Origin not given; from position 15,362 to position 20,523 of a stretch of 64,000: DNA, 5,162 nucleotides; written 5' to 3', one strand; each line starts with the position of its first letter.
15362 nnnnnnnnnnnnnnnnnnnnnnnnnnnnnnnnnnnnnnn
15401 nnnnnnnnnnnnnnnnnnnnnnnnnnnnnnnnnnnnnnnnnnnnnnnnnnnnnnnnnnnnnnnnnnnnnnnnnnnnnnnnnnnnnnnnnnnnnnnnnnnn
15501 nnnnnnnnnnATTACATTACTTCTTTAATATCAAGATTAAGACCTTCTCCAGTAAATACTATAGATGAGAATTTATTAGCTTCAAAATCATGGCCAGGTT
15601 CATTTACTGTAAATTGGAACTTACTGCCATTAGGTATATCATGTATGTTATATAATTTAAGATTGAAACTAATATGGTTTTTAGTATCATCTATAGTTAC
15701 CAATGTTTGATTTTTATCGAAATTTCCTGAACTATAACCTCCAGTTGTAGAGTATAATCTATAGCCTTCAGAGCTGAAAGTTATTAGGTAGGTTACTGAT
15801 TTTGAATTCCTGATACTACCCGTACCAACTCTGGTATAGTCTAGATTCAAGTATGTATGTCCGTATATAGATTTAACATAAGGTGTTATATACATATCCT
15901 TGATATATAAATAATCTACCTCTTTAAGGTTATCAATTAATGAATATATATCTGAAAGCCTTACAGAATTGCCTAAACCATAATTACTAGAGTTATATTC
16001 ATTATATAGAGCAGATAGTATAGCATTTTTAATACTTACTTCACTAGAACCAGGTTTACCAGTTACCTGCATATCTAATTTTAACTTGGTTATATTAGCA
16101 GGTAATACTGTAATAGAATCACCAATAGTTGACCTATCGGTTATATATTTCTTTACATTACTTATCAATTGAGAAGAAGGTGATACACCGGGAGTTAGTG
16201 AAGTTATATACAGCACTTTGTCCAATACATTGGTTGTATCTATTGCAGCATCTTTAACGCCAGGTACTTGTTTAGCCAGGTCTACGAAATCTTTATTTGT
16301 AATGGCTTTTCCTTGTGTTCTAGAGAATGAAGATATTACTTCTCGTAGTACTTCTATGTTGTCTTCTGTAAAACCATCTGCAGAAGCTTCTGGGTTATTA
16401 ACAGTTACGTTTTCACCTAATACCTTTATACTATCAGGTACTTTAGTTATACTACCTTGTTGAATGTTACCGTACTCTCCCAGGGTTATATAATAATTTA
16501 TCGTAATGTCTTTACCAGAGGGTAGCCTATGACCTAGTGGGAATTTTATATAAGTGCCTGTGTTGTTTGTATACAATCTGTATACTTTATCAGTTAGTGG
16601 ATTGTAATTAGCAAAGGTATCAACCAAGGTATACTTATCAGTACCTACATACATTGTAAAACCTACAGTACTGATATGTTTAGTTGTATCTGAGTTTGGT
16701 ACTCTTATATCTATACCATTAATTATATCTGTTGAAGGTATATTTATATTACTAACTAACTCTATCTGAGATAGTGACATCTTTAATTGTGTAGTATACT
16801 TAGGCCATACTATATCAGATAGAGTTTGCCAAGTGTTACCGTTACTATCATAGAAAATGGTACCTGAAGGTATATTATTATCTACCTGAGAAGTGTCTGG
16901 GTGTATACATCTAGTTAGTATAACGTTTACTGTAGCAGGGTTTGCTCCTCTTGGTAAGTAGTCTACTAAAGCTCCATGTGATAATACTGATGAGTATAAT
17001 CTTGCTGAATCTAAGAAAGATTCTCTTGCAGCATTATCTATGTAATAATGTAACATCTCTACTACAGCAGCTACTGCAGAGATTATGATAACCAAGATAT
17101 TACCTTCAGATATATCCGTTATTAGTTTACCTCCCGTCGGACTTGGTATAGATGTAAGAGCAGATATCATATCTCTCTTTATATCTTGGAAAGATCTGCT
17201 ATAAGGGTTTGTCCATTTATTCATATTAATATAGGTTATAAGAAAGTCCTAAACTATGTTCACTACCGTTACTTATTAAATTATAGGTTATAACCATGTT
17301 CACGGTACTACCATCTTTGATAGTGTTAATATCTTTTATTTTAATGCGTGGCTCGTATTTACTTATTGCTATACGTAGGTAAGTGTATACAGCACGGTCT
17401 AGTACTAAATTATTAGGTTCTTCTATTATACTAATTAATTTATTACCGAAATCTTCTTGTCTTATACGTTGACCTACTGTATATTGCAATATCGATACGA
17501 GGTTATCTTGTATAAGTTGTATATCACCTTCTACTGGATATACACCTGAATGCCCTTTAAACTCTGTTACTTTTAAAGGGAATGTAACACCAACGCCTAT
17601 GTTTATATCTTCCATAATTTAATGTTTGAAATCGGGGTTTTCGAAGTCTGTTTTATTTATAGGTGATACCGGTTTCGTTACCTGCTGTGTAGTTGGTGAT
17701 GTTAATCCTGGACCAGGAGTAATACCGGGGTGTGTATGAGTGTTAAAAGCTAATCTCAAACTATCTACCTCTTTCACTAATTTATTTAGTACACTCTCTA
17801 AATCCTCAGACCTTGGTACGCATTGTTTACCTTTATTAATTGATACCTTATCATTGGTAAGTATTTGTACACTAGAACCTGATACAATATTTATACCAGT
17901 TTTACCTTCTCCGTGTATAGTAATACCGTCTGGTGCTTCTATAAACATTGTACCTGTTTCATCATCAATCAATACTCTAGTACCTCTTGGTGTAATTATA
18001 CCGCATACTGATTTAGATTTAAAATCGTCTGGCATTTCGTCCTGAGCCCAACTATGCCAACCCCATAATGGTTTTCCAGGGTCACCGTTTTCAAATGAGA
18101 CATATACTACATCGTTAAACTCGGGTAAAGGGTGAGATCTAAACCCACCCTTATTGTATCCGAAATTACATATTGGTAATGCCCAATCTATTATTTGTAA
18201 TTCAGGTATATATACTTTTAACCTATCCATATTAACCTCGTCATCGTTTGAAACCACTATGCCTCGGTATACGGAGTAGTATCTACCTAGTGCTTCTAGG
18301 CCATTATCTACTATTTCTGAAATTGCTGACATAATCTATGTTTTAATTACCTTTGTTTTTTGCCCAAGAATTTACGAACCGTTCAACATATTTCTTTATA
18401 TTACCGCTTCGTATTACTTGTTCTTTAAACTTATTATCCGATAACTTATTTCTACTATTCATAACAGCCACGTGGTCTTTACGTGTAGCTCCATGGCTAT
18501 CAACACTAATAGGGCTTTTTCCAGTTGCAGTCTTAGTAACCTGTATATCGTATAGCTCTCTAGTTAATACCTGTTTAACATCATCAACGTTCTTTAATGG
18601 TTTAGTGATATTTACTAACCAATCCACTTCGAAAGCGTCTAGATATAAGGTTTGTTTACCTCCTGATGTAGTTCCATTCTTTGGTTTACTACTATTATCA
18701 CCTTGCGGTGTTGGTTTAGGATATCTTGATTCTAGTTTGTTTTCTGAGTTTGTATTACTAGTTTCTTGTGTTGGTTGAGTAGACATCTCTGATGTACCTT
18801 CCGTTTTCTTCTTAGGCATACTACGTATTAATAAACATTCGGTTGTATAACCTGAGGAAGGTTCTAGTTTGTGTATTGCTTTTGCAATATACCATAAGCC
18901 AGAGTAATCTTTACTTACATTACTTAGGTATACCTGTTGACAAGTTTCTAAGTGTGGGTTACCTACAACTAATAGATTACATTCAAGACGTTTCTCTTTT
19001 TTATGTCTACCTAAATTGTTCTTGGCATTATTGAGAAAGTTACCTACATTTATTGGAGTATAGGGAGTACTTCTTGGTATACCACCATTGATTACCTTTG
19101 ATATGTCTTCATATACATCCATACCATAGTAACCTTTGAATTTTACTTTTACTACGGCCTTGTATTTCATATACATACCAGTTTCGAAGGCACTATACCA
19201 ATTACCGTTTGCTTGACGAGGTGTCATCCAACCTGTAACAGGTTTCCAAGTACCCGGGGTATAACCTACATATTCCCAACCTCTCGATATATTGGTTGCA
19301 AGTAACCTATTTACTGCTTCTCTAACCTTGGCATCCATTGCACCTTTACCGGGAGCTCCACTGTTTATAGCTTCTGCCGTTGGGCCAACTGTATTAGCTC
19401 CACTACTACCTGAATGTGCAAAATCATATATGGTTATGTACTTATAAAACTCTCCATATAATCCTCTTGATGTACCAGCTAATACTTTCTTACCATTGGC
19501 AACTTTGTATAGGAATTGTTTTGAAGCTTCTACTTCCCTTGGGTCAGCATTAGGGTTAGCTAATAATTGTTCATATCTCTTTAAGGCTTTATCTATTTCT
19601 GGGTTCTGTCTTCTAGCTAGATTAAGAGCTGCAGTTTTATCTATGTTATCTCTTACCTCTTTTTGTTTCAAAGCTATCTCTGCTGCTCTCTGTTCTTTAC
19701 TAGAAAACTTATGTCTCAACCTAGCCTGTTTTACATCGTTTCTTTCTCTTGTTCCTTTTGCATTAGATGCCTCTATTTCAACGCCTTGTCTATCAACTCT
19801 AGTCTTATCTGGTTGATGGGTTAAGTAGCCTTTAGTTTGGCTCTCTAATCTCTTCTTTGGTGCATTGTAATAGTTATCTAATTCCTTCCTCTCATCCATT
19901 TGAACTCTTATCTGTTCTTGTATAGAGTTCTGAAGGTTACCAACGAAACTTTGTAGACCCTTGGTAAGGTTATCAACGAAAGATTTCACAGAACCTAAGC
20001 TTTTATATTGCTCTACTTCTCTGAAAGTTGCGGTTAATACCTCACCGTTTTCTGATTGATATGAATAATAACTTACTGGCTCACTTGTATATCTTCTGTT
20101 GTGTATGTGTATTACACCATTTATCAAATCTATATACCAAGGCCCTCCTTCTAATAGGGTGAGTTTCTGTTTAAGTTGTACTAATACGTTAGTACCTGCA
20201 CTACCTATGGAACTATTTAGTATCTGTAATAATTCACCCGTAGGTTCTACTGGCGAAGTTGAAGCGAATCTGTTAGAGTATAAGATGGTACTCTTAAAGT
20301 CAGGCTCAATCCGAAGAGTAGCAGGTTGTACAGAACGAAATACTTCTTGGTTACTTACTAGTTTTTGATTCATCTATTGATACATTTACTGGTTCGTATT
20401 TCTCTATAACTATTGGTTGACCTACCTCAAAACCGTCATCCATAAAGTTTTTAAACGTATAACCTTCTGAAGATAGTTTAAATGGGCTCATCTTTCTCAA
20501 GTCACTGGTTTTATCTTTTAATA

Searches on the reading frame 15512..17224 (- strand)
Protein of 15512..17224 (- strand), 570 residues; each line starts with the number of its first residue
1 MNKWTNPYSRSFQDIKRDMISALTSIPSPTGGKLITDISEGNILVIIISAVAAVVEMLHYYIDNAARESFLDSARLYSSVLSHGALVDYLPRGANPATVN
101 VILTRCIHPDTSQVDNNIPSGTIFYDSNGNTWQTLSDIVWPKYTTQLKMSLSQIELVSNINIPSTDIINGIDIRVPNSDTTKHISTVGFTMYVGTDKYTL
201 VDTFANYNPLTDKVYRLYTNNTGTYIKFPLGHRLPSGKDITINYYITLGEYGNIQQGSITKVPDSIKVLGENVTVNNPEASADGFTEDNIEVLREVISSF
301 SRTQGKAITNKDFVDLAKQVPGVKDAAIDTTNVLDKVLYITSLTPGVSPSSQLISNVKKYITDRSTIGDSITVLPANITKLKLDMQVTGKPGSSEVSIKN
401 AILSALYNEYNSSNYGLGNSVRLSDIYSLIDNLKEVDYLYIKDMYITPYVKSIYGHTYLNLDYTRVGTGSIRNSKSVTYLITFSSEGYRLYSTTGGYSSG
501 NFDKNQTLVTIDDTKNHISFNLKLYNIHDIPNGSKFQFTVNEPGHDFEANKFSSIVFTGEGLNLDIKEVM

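Call 10: search_protein_families(library=phrogs, proteins=[window:15512-17224:-], max_evalue=0.00001)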
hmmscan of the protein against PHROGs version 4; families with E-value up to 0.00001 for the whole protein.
window:15512-17224:- (570 aa): 4 families
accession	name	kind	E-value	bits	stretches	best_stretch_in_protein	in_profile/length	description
phrog_6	-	tail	4.3e-38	132.3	1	10-431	70-367/548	baseplate wedge subunit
phrog_219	-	tail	2e-19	70.6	1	37-520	30-544/598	baseplate wedge subunit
phrog_1369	-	tail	3.4e-10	40.3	1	52-296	39-280/489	baseplate protein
phrog_1608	-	tail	1.6e-06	28.7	1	284-432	4-157/192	tail protein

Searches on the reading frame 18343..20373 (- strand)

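Call 10: search_protein_families(library=phrogs, proteins=[window:18343-20373:-], max_evalue=0.00001)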
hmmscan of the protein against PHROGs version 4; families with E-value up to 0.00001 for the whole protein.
window:18343-20373:- (676 aa): 2 families
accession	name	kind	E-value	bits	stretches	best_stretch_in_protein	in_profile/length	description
phrog_52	-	tail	2.3e-08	34.3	1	465-546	460-537/677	tail protein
phrog_20686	-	unknown function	4e-07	31.3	1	451-542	37-128/135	-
